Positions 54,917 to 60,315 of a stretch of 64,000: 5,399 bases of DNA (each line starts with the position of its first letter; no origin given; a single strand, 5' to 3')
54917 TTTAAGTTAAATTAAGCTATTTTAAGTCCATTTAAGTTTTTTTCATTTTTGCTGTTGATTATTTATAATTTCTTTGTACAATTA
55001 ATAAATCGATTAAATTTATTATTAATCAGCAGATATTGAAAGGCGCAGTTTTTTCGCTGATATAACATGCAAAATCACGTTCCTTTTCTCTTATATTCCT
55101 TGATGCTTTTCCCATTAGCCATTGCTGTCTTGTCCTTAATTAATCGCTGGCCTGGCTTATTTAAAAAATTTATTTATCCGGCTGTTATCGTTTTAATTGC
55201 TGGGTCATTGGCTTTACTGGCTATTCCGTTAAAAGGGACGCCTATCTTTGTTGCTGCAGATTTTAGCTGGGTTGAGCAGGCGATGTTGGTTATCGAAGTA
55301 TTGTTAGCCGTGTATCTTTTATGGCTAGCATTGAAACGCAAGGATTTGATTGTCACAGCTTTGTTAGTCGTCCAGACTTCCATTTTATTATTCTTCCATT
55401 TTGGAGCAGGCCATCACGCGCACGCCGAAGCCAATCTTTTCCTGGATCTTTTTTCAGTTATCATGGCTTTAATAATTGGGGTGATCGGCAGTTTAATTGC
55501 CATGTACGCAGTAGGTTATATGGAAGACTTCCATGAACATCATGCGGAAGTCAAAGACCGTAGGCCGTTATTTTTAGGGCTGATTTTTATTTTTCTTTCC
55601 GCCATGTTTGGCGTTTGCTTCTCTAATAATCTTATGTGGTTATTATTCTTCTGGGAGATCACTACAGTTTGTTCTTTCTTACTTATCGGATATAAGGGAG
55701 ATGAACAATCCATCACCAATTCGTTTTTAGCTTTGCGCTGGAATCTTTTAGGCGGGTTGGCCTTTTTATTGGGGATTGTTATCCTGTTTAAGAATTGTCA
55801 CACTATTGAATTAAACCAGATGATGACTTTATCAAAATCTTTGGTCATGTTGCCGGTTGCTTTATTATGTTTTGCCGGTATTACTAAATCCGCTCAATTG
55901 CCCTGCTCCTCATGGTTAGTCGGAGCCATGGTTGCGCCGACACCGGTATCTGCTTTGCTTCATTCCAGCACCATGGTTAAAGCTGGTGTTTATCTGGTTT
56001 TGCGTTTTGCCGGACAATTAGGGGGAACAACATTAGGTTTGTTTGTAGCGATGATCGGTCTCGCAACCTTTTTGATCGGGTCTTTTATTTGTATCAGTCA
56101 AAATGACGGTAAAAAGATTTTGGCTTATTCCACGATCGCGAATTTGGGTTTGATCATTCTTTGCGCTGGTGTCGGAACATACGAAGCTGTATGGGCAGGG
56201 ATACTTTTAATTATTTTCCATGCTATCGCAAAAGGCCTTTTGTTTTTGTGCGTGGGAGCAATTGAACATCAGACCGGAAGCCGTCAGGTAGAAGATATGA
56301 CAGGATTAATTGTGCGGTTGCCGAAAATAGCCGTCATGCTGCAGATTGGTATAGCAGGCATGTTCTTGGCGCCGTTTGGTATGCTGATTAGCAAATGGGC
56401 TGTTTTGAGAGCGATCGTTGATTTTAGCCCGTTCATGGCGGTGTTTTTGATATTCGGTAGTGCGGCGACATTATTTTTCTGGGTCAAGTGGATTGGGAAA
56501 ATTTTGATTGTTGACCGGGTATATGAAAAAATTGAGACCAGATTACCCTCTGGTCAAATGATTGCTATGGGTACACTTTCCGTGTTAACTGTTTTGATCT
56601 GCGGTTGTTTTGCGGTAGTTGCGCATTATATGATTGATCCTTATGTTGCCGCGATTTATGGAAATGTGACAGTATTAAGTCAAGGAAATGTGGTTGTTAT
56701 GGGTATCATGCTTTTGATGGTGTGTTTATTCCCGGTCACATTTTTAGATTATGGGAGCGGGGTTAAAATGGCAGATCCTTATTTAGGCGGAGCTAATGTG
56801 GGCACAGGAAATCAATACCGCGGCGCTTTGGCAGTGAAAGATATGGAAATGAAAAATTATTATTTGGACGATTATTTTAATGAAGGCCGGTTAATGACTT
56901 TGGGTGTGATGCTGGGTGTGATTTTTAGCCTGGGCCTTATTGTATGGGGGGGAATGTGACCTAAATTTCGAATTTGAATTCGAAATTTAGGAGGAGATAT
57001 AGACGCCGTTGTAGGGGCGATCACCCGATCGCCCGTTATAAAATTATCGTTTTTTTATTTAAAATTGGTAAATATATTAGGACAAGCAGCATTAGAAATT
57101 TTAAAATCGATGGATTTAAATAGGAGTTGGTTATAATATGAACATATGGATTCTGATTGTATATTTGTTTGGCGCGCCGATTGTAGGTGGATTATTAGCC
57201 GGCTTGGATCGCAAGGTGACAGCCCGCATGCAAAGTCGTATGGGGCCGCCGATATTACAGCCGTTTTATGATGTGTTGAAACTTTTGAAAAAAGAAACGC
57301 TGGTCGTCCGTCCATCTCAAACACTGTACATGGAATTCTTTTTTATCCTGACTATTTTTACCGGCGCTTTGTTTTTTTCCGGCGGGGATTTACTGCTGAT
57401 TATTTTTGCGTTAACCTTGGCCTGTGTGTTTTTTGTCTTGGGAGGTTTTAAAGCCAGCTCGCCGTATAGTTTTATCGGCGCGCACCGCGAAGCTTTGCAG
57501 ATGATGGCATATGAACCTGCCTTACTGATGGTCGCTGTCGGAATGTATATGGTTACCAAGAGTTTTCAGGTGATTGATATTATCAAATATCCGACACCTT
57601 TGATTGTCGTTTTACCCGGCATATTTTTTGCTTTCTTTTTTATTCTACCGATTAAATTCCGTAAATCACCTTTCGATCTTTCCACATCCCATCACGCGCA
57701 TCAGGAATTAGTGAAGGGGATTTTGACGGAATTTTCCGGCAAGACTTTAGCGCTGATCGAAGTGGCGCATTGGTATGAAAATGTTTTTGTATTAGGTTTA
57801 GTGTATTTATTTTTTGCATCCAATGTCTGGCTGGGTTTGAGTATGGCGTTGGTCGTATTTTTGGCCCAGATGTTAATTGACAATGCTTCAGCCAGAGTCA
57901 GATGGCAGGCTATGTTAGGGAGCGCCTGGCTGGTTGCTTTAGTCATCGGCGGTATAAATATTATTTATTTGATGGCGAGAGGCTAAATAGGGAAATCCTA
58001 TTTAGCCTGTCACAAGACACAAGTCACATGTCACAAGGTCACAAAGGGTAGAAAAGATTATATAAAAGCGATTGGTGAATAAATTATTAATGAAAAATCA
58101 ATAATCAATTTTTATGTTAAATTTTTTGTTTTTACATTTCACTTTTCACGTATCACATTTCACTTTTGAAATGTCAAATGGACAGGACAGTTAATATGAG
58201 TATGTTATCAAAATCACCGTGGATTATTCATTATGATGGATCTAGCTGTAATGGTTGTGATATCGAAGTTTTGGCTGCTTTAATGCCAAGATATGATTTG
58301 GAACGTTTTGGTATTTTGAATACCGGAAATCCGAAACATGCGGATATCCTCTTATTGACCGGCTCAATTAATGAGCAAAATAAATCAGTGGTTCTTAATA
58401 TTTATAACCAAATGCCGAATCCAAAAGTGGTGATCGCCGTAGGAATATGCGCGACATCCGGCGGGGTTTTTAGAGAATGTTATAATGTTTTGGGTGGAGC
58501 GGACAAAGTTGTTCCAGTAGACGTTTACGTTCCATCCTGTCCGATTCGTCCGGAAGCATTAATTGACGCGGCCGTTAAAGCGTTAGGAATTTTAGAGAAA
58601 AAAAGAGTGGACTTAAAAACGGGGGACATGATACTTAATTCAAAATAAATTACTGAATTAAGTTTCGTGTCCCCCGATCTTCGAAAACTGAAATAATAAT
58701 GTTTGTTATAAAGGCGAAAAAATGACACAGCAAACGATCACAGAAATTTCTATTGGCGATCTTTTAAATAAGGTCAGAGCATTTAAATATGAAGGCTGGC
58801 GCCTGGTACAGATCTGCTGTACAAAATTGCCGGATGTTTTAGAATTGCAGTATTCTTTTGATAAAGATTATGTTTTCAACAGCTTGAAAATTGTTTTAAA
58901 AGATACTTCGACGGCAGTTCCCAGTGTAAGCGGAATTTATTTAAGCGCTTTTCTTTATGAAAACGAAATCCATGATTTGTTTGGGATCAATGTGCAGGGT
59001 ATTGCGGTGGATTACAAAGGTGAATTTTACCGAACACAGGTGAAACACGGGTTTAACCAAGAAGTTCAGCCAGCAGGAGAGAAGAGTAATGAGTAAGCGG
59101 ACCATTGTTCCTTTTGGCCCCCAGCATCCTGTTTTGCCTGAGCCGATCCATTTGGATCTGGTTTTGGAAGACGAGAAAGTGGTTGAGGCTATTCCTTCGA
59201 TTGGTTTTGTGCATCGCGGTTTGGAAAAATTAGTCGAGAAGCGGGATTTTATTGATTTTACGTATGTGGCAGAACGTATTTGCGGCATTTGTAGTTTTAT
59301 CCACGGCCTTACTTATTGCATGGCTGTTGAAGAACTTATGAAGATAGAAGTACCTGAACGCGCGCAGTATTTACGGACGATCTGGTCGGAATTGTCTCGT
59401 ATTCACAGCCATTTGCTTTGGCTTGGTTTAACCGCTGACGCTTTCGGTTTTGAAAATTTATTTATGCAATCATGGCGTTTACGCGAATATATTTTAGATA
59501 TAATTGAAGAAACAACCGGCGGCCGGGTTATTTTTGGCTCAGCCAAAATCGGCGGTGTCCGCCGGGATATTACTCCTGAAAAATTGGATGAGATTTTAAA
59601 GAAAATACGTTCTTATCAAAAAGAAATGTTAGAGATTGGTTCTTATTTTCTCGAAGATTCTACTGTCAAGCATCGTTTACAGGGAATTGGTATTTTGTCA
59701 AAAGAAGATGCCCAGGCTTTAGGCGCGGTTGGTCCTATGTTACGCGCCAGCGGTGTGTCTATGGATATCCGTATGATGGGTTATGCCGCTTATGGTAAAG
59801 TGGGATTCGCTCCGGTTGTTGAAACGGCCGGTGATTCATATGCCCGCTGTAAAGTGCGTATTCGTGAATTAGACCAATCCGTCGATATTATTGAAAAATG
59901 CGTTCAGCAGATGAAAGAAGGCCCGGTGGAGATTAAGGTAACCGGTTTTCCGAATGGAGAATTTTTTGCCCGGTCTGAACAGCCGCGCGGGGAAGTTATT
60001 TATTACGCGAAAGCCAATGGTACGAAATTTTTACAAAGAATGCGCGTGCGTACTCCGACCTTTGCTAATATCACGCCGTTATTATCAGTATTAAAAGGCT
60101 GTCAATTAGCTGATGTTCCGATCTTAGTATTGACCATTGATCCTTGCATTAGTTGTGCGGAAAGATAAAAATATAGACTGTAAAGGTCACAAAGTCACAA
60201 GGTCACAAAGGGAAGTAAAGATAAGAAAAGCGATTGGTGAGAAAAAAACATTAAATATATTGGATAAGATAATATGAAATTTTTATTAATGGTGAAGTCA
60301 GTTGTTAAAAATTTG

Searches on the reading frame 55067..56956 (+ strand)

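Call 68: search_protein_families(library=pfam, proteins=[window:55067-56956:+], max_evalue=0.0001)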
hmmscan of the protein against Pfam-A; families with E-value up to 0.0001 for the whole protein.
window:55067-56956:+ (630 aa): 2 families
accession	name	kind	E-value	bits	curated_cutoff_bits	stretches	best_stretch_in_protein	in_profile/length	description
PF00361.26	Proton_antipo_M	-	7.8e-54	183.3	21.5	1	186-465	1-291/294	NADH:quinone oxidoreductase/Mrp antiporter, TM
PF00662.26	Proton_antipo_N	-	1.5e-08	34.8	24.5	1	119-154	8-43/51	NADH-Ubiquinone oxidoreductase (complex I), chain 5 N-terminus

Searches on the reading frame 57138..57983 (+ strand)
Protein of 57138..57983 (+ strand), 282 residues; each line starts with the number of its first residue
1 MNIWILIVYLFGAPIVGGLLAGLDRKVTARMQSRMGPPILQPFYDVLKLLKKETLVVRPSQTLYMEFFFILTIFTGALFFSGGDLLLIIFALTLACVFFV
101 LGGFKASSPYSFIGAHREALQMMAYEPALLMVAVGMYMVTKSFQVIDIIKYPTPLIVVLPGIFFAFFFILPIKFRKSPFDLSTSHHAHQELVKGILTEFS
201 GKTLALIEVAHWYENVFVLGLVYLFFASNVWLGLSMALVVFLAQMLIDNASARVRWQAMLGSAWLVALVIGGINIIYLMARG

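Call 68: search_protein_families(library=pfam, proteins=[window:57138-57983:+], max_evalue=0.0001)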
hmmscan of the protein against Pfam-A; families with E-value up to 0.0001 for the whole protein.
window:57138-57983:+ (282 aa): 1 family
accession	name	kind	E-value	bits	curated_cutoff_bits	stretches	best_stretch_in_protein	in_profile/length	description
PF00146.26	NADHdh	-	2.4e-47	162.2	27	1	6-277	4-296/298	NADH dehydrogenase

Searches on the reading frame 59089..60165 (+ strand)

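Call 68: search_protein_families(library=pfam, proteins=[window:59089-60165:+], max_evalue=0.0001)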
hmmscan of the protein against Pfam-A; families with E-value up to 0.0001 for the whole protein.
window:59089-60165:+ (359 aa): 2 families
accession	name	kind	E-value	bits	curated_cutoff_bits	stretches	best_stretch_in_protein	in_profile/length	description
PF00346.24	Complex1_49kDa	-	2.4e-62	210.9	24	2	122-283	5-167/271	Respiratory-chain NADH dehydrogenase, 49 Kd subunit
PF00374.24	NiFeSe_Hases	-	6.6e-16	58.8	25.8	1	43-111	1-69/508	Nickel-dependent hydrogenase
